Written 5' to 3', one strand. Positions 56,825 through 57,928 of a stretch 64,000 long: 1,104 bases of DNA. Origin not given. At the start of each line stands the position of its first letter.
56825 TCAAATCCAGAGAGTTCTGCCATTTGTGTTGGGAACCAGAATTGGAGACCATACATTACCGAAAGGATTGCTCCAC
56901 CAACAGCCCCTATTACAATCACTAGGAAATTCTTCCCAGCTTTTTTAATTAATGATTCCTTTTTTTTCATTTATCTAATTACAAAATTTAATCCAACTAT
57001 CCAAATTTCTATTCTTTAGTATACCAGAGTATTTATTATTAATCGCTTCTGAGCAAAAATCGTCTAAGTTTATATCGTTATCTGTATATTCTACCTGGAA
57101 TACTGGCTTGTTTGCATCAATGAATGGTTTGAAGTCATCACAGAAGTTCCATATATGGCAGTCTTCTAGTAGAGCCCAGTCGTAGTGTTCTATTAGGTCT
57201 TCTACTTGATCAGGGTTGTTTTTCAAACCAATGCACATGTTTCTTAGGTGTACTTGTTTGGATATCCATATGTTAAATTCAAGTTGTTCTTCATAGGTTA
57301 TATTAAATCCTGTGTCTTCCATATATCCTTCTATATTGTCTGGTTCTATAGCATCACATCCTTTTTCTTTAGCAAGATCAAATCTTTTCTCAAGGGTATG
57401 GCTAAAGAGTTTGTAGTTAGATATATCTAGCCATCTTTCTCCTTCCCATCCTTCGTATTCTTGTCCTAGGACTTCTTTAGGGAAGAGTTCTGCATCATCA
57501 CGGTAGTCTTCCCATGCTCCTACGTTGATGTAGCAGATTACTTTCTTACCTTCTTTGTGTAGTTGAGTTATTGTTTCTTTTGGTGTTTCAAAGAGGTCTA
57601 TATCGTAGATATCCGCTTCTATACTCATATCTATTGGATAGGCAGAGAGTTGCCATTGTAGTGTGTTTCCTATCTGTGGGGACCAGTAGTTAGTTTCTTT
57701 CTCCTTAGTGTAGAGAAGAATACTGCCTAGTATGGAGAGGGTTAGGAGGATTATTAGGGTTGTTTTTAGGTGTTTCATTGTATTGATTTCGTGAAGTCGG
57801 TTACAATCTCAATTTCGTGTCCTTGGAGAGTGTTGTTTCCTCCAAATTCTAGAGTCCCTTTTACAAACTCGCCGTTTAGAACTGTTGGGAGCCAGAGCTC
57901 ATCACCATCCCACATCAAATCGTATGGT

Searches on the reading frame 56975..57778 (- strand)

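Call 60: search_protein_families(library=pfam, proteins=[window:56975-57778:-], max_evalue=0.001)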
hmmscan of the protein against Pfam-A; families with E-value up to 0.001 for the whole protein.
window:56975-57778:- (267 aa): 1 family
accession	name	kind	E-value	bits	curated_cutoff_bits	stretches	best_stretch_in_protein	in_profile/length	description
PF03537.19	Glyco_hydro_114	-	4.6e-76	255.5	27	1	40-262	2-231/231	Glycoside-hydrolase family GH114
